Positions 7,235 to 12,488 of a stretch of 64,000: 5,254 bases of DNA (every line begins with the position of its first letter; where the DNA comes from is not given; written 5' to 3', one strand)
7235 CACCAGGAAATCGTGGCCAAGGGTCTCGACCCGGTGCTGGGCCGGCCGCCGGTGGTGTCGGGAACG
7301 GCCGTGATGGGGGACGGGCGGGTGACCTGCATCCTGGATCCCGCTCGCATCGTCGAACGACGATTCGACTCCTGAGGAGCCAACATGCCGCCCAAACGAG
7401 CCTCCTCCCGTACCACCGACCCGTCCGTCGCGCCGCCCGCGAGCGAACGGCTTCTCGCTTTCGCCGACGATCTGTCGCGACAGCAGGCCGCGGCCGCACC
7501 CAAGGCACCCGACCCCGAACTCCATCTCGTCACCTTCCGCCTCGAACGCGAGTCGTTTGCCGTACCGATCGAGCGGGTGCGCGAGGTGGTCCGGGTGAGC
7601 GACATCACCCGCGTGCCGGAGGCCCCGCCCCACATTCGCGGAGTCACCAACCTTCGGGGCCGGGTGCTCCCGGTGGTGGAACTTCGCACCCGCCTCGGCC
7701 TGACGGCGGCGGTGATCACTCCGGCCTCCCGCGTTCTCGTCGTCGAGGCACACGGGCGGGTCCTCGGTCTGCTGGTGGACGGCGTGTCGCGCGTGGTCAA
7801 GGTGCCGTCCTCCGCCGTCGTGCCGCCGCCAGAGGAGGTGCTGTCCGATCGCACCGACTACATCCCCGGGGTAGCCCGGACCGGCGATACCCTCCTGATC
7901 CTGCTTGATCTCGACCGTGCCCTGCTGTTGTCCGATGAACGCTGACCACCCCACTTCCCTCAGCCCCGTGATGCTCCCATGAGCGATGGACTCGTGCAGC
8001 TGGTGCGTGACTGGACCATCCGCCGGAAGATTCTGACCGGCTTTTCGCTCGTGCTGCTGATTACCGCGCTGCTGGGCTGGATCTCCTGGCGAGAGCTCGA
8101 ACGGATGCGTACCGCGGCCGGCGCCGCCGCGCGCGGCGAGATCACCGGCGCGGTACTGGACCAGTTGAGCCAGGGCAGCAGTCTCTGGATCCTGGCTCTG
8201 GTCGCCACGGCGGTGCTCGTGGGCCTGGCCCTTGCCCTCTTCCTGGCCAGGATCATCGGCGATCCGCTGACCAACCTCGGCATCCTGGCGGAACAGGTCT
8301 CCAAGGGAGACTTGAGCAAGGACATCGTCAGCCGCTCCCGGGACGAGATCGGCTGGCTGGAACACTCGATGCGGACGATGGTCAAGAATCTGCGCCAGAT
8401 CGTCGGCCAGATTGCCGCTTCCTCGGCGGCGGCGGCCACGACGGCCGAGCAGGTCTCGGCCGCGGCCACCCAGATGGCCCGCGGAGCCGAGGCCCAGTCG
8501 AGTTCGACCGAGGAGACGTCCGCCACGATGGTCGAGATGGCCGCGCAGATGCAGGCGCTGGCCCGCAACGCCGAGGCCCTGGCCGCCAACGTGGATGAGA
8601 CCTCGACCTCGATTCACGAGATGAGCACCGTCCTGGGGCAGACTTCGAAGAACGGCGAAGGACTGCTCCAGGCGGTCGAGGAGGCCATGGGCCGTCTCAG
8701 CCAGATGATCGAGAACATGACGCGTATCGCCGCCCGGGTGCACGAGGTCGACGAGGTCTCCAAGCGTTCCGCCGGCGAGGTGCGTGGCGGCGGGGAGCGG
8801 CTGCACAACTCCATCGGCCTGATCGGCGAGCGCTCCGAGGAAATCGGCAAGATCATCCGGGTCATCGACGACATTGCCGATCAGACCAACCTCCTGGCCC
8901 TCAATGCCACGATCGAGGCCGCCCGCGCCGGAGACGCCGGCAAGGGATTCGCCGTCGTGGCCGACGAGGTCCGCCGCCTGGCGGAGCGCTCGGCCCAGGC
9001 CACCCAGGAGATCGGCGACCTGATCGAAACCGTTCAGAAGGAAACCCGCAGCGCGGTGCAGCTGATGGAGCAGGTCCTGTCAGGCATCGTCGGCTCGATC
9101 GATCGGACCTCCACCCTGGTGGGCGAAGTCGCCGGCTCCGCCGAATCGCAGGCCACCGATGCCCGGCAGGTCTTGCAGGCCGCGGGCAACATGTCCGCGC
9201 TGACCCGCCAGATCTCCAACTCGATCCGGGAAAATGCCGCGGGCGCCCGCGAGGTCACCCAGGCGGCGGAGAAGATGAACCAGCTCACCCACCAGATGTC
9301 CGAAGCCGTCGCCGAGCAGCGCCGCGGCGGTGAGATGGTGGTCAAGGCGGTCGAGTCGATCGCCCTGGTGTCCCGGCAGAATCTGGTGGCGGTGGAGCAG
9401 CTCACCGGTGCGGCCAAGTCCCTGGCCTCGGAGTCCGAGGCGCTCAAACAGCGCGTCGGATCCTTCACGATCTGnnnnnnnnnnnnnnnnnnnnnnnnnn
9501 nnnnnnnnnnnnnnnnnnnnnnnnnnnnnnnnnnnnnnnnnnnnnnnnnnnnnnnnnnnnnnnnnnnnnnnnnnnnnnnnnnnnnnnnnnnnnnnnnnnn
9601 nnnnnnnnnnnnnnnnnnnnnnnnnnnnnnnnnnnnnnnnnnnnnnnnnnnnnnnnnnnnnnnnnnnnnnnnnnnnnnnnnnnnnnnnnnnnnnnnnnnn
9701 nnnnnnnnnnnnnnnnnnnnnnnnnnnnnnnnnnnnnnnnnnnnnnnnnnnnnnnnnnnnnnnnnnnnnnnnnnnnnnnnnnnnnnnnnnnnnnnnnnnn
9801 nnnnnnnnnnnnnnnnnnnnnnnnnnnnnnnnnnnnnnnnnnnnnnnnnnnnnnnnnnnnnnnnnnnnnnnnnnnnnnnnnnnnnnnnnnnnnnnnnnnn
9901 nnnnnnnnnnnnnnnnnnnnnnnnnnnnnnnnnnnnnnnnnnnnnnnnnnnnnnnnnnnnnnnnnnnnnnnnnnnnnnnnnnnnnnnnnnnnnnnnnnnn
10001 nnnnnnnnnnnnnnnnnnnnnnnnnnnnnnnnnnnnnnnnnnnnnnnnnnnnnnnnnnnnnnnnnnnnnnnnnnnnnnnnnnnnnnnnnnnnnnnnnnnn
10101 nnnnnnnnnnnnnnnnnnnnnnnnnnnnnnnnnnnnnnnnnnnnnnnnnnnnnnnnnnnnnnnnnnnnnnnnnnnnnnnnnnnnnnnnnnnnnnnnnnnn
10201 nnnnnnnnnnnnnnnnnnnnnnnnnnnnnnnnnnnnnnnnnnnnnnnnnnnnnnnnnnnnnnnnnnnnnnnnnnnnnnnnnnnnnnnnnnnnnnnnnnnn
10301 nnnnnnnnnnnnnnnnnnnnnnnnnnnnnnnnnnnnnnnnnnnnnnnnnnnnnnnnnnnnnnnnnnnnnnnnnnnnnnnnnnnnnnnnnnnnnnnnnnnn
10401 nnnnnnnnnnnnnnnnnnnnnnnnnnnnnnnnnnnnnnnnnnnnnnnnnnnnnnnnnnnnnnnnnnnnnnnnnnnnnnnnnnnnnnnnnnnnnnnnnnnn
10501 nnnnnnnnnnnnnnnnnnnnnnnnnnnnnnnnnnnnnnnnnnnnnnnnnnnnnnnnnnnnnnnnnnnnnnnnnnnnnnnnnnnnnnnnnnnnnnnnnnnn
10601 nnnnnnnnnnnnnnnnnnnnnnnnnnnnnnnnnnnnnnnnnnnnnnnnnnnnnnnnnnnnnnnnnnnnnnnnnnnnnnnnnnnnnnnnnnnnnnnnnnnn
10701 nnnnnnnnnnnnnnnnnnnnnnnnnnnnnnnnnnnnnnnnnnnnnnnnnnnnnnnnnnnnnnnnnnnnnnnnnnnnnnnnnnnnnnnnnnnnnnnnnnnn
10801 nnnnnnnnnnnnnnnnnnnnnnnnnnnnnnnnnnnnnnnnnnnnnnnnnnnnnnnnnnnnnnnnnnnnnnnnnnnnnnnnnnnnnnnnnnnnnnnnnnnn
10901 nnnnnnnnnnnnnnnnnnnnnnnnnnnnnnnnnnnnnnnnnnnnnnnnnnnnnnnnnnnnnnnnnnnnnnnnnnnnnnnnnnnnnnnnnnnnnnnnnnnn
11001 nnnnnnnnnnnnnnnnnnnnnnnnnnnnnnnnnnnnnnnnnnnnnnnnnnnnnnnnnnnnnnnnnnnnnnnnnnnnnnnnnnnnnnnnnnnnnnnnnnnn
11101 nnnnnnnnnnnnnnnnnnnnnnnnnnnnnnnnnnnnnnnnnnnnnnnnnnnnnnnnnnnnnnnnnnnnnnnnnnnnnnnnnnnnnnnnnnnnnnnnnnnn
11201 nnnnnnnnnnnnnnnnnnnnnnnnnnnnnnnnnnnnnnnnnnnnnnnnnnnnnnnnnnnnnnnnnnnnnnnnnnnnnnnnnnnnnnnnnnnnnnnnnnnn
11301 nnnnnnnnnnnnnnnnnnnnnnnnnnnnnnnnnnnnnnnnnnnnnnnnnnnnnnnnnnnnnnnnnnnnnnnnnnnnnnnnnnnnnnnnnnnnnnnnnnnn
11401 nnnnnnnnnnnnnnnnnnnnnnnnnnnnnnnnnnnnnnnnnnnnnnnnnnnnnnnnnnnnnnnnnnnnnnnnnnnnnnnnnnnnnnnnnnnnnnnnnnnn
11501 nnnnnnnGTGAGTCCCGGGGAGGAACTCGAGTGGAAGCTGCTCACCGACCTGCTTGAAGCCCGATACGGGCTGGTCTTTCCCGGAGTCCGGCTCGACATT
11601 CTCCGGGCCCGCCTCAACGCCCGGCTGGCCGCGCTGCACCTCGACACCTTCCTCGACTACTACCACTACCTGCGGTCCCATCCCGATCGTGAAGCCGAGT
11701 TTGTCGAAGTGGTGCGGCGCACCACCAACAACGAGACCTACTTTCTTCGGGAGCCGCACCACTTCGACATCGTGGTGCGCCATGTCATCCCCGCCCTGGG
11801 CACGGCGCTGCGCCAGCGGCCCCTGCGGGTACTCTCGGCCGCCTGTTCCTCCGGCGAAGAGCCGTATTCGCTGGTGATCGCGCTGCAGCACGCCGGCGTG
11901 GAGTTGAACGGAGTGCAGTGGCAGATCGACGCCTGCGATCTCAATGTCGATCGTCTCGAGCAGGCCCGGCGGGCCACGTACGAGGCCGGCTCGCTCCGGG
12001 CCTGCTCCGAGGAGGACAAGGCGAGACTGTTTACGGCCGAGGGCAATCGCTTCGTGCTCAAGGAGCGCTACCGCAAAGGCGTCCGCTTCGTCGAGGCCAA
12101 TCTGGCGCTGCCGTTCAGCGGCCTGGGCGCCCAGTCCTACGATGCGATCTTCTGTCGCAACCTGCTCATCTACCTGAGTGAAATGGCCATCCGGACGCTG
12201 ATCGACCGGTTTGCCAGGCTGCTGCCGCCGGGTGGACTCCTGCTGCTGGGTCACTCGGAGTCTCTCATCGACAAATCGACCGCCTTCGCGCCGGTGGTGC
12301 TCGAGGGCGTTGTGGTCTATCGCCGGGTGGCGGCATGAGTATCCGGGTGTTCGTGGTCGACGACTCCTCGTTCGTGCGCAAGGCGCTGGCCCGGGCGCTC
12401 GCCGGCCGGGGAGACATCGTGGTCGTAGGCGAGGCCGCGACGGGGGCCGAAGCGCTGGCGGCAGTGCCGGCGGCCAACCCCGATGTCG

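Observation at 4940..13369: Chemosensory (Che7-like, probably non-motility) cluster with an in-operon 678-aa HEAT-repeat protein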

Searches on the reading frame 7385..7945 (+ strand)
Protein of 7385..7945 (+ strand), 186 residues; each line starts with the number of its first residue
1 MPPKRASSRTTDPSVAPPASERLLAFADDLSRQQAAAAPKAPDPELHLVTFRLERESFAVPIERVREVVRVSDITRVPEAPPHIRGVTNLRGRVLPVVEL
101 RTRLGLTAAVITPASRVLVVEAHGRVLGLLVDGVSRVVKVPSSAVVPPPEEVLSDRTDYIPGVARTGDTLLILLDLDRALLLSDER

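Call 3: search_protein_families(library=pfam, proteins=[window:7385-7945:+])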
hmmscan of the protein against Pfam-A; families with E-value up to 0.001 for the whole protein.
window:7385-7945:+ (186 aa): 1 family
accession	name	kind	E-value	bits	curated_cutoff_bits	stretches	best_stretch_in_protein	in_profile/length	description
PF01584.24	CheW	-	3.5e-36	124.3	23.5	1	48-179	2-133/138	CheW-like domain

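Call 65: search_protein_families(library=ncbifam, proteins=[window:7385-7945:+], max_evalue=0.00001)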
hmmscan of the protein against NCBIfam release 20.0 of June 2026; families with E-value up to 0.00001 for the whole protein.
window:7385-7945:+ (186 aa): 1 family
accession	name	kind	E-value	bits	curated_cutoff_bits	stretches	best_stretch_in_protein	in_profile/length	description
NF007903.0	PRK10612.1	equivalog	1.1e-23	83.8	260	1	48-184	19-154/167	chemotaxis protein CheW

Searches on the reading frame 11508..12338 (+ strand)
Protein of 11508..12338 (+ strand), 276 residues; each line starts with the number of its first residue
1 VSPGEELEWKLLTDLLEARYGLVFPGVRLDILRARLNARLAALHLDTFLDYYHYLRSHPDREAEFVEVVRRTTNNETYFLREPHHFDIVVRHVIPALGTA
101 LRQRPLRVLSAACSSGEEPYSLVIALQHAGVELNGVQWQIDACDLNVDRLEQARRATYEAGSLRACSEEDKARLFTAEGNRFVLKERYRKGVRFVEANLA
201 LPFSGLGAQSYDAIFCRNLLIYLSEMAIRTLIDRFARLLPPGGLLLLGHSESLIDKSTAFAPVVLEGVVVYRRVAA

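Call 3: search_protein_families(library=pfam, proteins=[window:11508-12338:+])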
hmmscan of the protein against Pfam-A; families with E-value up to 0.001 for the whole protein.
window:11508-12338:+ (276 aa): 5 families
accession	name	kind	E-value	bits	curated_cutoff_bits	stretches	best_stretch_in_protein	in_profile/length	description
PF01739.24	CheR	-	1.2e-43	149.3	27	1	75-261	1-187/195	CheR methyltransferase, SAM binding domain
PF03705.20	CheR_N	-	7.1e-11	42.1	27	1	8-59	2-53/53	CheR methyltransferase, all-alpha domain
PF08242.18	Methyltransf_12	-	6.6e-06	27.2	30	1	180-245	64-98/98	Methyltransferase domain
PF13649.12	Methyltransf_25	-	6.9e-06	27.1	27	0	191-243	47-97/97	Methyltransferase domain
PF08241.18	Methyltransf_11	-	0.00027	21.9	21.2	0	185-246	35-94/95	Methyltransferase domain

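Call 65: search_protein_families(library=ncbifam, proteins=[window:11508-12338:+], max_evalue=0.00001)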
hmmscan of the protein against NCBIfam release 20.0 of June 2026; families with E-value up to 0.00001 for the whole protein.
window:11508-12338:+ (276 aa): 1 family
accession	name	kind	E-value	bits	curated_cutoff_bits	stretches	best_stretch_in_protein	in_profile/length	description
NF007902.0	PRK10611.1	equivalog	6.5e-38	130.6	435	1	9-271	27-281/287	protein-glutamate O-methyltransferase CheR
